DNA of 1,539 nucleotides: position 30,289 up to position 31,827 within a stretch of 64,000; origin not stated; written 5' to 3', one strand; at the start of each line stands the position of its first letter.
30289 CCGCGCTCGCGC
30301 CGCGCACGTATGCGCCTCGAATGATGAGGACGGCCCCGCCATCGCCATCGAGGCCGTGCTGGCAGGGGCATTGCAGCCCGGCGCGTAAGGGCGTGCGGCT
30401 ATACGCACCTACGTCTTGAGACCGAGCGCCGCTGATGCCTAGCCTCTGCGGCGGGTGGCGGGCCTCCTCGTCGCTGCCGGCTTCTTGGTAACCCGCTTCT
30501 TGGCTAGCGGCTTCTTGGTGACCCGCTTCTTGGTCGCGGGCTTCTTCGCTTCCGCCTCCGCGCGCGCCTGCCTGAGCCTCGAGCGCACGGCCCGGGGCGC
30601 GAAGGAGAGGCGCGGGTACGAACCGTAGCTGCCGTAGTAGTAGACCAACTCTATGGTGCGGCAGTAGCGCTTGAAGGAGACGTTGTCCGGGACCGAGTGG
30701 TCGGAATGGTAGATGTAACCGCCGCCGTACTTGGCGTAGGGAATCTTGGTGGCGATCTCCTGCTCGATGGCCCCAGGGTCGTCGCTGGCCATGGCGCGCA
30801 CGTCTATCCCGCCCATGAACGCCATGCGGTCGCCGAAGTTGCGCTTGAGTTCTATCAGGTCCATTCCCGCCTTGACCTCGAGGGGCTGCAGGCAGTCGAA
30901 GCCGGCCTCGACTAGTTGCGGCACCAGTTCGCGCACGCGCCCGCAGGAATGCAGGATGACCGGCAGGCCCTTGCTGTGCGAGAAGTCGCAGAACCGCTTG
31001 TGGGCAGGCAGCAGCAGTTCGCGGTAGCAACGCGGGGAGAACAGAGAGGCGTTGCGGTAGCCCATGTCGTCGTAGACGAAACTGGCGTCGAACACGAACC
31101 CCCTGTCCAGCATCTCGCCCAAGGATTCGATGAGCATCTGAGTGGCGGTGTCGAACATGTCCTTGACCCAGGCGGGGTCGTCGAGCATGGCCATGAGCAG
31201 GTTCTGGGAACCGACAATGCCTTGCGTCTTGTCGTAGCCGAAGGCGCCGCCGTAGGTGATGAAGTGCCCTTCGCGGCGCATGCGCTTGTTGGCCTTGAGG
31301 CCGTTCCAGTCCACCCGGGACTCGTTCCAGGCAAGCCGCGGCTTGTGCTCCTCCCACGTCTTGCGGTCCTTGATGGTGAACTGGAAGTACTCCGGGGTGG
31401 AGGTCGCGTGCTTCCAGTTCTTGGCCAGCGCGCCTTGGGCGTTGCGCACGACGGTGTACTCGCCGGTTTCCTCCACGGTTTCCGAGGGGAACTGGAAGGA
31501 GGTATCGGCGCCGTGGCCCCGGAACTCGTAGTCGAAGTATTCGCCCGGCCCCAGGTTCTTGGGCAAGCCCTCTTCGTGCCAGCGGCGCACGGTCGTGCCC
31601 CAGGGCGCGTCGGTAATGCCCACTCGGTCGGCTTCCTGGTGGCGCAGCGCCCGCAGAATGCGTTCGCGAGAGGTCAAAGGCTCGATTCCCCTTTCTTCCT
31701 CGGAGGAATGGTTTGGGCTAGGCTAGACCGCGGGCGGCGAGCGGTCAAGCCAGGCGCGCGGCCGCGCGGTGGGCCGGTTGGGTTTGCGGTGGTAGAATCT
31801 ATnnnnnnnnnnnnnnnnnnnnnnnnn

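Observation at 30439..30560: URO-D family enzyme carrying a histone-H1/AlgP-like lysine-rich repeat tail encoded by a 15-bp tandem repeat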

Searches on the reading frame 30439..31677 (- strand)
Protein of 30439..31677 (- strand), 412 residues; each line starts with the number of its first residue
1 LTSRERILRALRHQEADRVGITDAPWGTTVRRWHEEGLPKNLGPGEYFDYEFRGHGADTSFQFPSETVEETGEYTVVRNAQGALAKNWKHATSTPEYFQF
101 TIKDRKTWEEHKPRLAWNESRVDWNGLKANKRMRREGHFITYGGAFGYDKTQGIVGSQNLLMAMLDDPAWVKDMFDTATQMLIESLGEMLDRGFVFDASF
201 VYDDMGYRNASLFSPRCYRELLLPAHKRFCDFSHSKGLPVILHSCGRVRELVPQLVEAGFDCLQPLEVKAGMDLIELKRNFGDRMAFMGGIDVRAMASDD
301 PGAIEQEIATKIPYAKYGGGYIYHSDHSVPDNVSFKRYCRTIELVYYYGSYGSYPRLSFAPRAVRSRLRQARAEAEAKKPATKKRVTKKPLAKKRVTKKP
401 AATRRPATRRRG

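Call 4: search_protein_families(library=pfam, proteins=[window:30439-31677:-], max_evalue=0.01)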
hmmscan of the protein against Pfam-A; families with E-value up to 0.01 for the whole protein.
window:30439-31677:- (412 aa): 1 family
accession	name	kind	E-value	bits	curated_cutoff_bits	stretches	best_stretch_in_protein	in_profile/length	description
PF01208.23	URO-D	-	9.8e-20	71.3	23.9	1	156-343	161-341/346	Uroporphyrinogen decarboxylase (URO-D)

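Call 6: find_homologous_proteins(query=window:30439-31677:-, max_evalue=0.00001)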
Query window:30439-31677:- (412 aa): 2986 proteins with E <= 0.00001 among 8000 candidates; the best 120 are listed.
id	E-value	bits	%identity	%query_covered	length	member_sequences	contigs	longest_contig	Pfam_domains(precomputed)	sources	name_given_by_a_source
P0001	5.9e-276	933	97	100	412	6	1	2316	PF01208.24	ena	-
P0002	2.7e-222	756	83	91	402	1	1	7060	PF01208.24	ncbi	-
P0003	9.4e-220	748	78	99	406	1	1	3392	PF01208.24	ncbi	-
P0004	6.1e-214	729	79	94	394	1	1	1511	PF01208.24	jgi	-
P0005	1.9e-168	579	70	85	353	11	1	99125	PF01208.24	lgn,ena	-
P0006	4.8e-167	574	70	85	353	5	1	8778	PF01208.24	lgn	-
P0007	8.0e-167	574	69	85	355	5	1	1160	PF01208.24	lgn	-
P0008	3.3e-166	572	67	85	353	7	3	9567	PF01208.24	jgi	-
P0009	6.2e-164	564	67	85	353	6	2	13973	PF01208.24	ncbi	-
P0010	6.2e-164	564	68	85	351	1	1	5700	PF01208.24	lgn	-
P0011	3.3e-162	559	68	85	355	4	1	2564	PF01208.24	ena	-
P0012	6.9e-161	554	67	85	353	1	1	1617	PF01208.24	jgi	jgi:uroporphyrinogen decarboxylase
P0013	7.5e-161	554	68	85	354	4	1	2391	PF01208.24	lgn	-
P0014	2.6e-159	549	65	85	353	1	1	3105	PF01208.24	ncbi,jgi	-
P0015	6.8e-159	548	67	85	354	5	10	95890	PF01208.24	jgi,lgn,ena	jgi:uroporphyrinogen decarboxylase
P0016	2.8e-158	546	68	85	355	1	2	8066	PF01208.24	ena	-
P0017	3.2e-158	545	65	85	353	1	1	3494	PF01208.24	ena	-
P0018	5.0e-158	545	66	85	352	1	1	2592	PF01208.24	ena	-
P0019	7.6e-158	544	67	85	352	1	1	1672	PF01208.24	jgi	-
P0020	8.5e-158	544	66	85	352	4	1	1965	PF01208.24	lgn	-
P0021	3.0e-157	542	66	85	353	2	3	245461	PF01208.24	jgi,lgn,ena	jgi:uroporphyrinogen decarboxylase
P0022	3.8e-157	542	66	85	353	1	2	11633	PF01208.24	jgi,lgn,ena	-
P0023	6.0e-157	541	65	85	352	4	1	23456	PF01208.24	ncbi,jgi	-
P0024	6.3e-157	541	66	85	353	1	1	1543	PF01208.24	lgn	-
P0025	7.7e-157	541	65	85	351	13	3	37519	PF01208.24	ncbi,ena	-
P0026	1.6e-156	540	66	85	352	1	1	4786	PF01208.24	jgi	-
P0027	2.1e-156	539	65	85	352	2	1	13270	PF01208.24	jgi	-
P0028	4.1e-156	538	65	85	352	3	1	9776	PF01208.24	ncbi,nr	ncbi:MAG TPA: hypothetical protein EYP85_16250 [Armatimonadetes bacterium]|nr:hypothetical protein [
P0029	4.5e-156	538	66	85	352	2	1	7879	PF01208.24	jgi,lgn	jgi:uroporphyrinogen decarboxylase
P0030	5.5e-156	538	66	85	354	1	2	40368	PF01208.24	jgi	-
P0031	7.9e-156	537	66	85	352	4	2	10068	PF01208.24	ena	-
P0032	8.3e-156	537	66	85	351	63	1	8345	PF01208.24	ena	-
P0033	1.5e-155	537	65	85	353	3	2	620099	PF01208.24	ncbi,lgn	-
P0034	2.0e-155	536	64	85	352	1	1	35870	PF01208.24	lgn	-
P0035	7.6e-155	534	66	85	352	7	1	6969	PF01208.24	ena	-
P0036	1.4e-154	533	64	85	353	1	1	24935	PF01208.24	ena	-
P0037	1.6e-154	533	65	85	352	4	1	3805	PF01208.24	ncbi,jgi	-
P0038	2.8e-154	532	63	85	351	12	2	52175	PF01208.24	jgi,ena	-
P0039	5.9e-154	531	64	85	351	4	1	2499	PF01208.24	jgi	-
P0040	6.9e-154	531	65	86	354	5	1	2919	PF01208.24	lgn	-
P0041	7.3e-154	531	64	85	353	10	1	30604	PF01208.24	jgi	-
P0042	8.7e-154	531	58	100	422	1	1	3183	PF01208.24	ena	-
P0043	9.0e-154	531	64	85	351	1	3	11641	PF01208.24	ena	-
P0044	1.2e-153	530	65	85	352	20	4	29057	PF01208.24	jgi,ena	-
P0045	1.5e-153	530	65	85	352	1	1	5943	PF01208.24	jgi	jgi:uroporphyrinogen decarboxylase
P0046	2.3e-153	529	64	85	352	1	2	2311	PF01208.24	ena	-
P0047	2.4e-153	529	64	85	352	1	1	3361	PF01208.24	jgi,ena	-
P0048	2.6e-153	529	64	85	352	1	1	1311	PF01208.24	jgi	jgi:uroporphyrinogen decarboxylase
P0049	8.2e-153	528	64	85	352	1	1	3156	PF01208.24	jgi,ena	-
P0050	1.2e-152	527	63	85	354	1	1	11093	PF01208.24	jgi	-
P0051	2.2e-152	526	65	86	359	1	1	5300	PF01208.24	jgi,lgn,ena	jgi:uroporphyrinogen decarboxylase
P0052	3.8e-152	525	64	85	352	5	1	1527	PF01208.24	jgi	jgi:uroporphyrinogen decarboxylase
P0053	5.0e-152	525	64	85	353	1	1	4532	PF01208.24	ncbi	-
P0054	6.4e-152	525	64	85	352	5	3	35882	PF01208.24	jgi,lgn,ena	-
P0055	6.7e-152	525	64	85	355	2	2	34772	PF01208.24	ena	-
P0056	7.6e-152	524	64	85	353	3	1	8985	PF01208.24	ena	-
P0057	8.9e-152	524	63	85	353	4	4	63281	PF01208.24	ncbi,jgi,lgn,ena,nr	ncbi:MAG TPA: uroporphyrinogen decarboxylase family protein [Armatimonadota bacterium]|nr:uroporphyr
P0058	9.2e-152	524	65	85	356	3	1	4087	PF01208.24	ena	-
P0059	1.7e-151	523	62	85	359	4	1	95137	PF01208.24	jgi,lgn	jgi:uroporphyrinogen decarboxylase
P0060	3.1e-151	522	63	85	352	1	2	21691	PF01208.24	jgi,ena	-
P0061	4.5e-151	522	63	85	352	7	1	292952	PF01208.24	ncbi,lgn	-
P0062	7.5e-151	521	63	85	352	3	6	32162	PF01208.24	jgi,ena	jgi:uroporphyrinogen decarboxylase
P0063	2.5e-150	519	62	85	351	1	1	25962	PF01208.24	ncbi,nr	ncbi:MAG: hypothetical protein IT210_23800 [Armatimonadetes bacterium]|nr:hypothetical protein [Arma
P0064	3.6e-150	519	63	85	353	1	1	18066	PF01208.24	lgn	-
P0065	4.0e-150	519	64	85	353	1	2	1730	PF01208.24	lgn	-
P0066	4.8e-150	518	64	85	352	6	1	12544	PF01208.24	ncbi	-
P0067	5.4e-150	518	64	83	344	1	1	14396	PF01208.24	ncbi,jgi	-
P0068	7.9e-150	518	64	86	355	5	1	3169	PF01208.24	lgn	-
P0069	1.3e-149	517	63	85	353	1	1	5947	PF01208.24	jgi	-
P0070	1.6e-149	517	64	85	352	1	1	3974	PF01208.24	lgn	-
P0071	3.5e-149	516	63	85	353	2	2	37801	PF01208.24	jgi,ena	-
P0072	5.3e-149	515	63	85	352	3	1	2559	PF01208.24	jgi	jgi:uroporphyrinogen decarboxylase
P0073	6.5e-149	515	63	85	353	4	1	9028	PF01208.24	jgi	jgi:uroporphyrinogen decarboxylase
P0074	7.7e-149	514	63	85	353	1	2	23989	PF01208.24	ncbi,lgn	-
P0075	1.1e-148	514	62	85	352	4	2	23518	PF01208.24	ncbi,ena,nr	ncbi:MAG TPA: uroporphyrinogen decarboxylase family protein [Armatimonadota bacterium]|nr:uroporphyr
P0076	2.1e-148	513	63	85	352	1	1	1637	PF01208.24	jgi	-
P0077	2.6e-148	513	63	85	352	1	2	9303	PF01208.24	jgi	jgi:uroporphyrinogen decarboxylase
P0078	3.2e-148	512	63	85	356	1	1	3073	PF01208.24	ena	-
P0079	3.7e-148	512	62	85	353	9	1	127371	PF01208.24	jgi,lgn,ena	-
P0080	5.9e-148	512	61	85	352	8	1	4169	PF01208.24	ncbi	-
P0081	8.2e-148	511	62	85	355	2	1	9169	PF01208.24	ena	-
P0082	8.4e-148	511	62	85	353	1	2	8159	PF01208.24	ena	-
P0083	1.1e-147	511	62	85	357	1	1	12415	PF01208.24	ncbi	-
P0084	1.2e-147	510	61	85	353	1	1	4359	PF01208.24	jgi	jgi:uroporphyrinogen decarboxylase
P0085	1.3e-147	510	61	85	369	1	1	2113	PF01208.24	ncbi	ncbi:MAG: uroporphyrinogen decarboxylase family protein, partial [Armatimonadota bacterium]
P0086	1.8e-147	510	62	85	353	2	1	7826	PF01208.24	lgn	-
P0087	1.9e-147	510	61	85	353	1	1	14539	PF01208.24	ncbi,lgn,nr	ncbi:MAG TPA: hypothetical protein EYP10_12060 [Armatimonadetes bacterium]|nr:hypothetical protein [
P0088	2.7e-147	509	63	83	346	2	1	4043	PF01208.24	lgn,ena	-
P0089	1.1e-146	507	62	85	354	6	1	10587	PF01208.24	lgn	-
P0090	1.1e-146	507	68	76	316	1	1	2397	PF01208.24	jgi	jgi:uroporphyrinogen decarboxylase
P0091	1.1e-146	507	62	86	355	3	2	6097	PF01208.24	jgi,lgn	-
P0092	1.3e-146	507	62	85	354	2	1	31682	PF01208.24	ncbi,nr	ncbi:MAG: hypothetical protein H5U38_10070 [Calditrichaeota bacterium]|nr:hypothetical protein [Cald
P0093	2.9e-146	506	62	85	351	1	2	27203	PF01208.24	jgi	jgi:uroporphyrinogen decarboxylase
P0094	5.9e-146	505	60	85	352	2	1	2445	PF01208.24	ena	-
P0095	8.9e-146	504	61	85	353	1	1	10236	PF01208.24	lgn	-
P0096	9.5e-146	504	63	85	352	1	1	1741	PF01208.24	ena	-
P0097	1.3e-145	504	61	85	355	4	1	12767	PF01208.24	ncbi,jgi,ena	-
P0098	1.5e-145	504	61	85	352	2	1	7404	PF01208.24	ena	-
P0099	2.1e-145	503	63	85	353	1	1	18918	PF01208.24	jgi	-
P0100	2.5e-145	503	62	85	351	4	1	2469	PF01208.24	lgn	-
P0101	2.6e-145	503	61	85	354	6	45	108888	PF01208.24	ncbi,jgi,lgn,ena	-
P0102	3.8e-145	502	61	85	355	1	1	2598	PF01208.24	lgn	-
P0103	4.1e-145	502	61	85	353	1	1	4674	PF01208.24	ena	-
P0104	5.3e-145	502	62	85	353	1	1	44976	PF01208.24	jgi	-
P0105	6.2e-145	502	61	84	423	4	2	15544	PF01208.24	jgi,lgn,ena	-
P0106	6.6e-145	502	61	85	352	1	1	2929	PF01208.24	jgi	-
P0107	7.6e-145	501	61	85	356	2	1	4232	PF01208.24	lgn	-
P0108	7.8e-145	501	60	85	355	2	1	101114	PF01208.24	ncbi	-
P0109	9.2e-145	501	61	85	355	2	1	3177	PF01208.24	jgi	-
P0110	1.0e-144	501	61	85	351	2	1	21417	PF01208.24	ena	-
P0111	1.1e-144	501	62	85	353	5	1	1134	PF01208.24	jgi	-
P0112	1.2e-144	501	61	85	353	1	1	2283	PF01208.24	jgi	jgi:uroporphyrinogen decarboxylase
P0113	1.3e-144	501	61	85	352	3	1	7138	PF01208.24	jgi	-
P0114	1.5e-144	500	61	85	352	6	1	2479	PF01208.24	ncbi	-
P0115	2.4e-144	500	61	85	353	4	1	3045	PF01208.24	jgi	-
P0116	2.9e-144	499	61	85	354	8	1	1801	PF01208.24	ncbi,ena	-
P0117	3.2e-144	499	60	85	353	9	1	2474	PF01208.24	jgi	jgi:uroporphyrinogen decarboxylase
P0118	3.8e-144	499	60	85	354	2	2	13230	PF01208.24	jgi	jgi:uroporphyrinogen decarboxylase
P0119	4.6e-144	499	61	85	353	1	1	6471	PF01208.24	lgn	-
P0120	5.7e-144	498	60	85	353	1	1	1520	PF01208.24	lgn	-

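Call 7: search_protein_families(library=ncbifam, proteins=[window:30439-31677:-], max_evalue=0.01)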
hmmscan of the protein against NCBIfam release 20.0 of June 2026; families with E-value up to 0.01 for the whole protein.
window:30439-31677:- (412 aa): 5 families
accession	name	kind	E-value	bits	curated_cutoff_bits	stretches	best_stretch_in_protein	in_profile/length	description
NF004889.0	PRK06252.1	subfamily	9.6e-17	61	244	1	152-308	153-300/340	methylcobalamin:coenzyme M methyltransferase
TIGR01463.1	mtaA_cmuA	subfamily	2.8e-16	59.7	235.4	1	152-298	152-291/340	MtaA/CmuA family methyltransferase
NF040654.1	MtaA_Meth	equivalog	1.2e-11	44.2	400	1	150-307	149-298/337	methylcobamide:CoM methyltransferase MtaA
NF041608.1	methylcob_mtaseMtbA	equivalog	5e-07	29.1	600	1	152-263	153-259/339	methylcobamide:CoM methyltransferase MtbA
NF011492.0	PRK14900.1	equivalog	0.0039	15.1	1783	1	364-409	964-1008/1044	valine--tRNA ligase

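Call 11: search_solved_structures(query=window:30439-31677:-, max_evalue=1, show_alignments=3)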
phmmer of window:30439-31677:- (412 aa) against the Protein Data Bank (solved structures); distinct sequences matched with E-value up to 1: 4.
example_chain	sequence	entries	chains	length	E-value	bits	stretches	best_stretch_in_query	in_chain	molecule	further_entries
3cyv_A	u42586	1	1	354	0.0014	21.1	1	236-335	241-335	Uroporphyrinogen decarboxylase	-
4ay7_A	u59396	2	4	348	0.025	17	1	173-291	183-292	METHYLCOBALAMIN: COENZYME M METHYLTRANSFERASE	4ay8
4wsh_A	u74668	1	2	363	0.075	15.4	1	166-333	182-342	Uroporphyrinogen decarboxylase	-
9g6k_L2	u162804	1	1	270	0.73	12.2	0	167-219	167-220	mL162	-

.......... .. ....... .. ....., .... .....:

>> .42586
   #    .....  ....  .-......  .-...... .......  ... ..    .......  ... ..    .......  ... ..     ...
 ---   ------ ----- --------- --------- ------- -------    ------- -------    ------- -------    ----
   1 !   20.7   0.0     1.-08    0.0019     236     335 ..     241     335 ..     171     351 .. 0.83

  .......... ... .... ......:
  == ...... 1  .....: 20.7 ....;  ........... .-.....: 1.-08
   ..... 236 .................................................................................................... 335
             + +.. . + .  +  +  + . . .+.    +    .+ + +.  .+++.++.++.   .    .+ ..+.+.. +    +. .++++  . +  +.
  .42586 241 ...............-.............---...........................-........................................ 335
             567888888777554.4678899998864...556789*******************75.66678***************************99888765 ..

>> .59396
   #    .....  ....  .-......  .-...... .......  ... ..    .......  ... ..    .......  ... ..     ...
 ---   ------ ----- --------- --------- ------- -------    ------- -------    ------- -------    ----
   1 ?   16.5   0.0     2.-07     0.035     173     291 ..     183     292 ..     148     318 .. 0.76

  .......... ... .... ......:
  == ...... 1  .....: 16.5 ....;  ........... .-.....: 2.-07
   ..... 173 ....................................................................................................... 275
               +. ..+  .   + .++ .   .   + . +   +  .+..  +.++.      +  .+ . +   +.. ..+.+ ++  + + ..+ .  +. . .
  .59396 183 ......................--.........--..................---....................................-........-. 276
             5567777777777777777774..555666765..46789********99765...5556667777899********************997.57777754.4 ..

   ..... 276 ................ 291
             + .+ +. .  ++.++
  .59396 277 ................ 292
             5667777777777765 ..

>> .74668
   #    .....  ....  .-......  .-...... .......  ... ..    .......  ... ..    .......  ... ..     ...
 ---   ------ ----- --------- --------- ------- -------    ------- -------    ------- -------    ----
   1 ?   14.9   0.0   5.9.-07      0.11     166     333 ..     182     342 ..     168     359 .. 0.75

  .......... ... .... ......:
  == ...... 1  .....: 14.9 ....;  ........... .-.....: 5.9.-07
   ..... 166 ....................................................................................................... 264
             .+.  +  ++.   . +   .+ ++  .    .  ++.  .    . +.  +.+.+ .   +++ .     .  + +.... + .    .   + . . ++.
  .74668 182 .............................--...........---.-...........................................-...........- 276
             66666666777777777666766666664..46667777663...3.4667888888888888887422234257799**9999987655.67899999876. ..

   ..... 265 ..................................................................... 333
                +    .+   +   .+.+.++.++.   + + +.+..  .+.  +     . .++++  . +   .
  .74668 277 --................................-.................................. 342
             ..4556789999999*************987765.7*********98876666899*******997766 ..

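Call 12: find_encoding_contigs(protein=P0002, flank=5000, max_places=3)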
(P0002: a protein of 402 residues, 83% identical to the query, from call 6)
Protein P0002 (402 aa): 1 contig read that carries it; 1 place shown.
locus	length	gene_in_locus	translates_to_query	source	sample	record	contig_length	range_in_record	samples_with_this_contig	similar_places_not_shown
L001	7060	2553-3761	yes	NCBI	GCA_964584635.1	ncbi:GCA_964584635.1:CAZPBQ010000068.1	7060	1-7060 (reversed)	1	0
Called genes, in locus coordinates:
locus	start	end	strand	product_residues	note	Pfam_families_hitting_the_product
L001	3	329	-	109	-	?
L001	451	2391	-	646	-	PF20581:DUF6785, PF20580:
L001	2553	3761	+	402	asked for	PF01208:URO-D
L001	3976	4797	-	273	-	PF00702:Hydrolase (faint), PF08282:Hydrolase_3, PF05116:S6PP (weak)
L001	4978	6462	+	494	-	-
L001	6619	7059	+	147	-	?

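Call 13: find_related_loci(query=window:30439-31677:-, collection=genome_contigs, flank=6000)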
Query window:30439-31677:- (412 aa) in genome_contigs; peptide patterns used: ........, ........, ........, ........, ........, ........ (x = any residue, [..] = any of these).
238 stretches matched a pattern; 6 encode a relative of the query (tblastn E <= 1e-3); 6 distinct loci.
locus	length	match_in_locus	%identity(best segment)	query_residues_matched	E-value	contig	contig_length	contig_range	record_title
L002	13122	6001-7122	58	1-370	3e-144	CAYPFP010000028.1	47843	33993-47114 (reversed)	MAG TPA_asm: uncultured Planctomycetota bacterium isolate SRP257756_co1_239 genome assembly, contig: NODE_385_length_478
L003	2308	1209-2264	54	1-351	1e-139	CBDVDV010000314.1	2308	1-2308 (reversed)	MAG TPA_asm: uncultured bacterium isolate SRR22302347_binner12_Refined_84 genome assembly, contig: ERZ25073594.58137, wh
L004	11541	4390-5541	52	1-357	1e-129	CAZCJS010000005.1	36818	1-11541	MAG TPA_asm: uncultured Armatimonadia bacterium isolate binchicken_co334_104 genome assembly, contig: NODE_1811_length_3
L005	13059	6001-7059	37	1-344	2e-76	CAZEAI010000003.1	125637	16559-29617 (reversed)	MAG TPA_asm: uncultured bacterium isolate SRP077602_co2_308 genome assembly, contig: NODE_159_length_125637_cov_5.266416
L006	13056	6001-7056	70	1-351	2e-174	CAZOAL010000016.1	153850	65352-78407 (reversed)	MAG TPA_asm: uncultured bacterium isolate SRP119689_co1_304 genome assembly, contig: NODE_67_length_153850_cov_26.512845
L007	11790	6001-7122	24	1-351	2e-23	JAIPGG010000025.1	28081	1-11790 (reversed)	MAG: Spirochaetales bacterium isolate Tobar15.5-16.5m-G27 Tobar15-5-16-5m-C1004, whole genome shotgun sequence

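Call 16: find_encoding_contigs(protein=P0042, flank=5000, max_places=3)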
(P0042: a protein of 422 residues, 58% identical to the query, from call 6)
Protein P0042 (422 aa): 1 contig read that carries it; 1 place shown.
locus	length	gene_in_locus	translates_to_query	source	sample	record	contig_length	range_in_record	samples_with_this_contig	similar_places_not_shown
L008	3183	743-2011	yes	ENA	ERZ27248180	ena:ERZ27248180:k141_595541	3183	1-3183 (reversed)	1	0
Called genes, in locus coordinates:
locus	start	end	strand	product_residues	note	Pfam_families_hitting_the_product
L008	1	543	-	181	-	?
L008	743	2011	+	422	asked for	PF01208:URO-D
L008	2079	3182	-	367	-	?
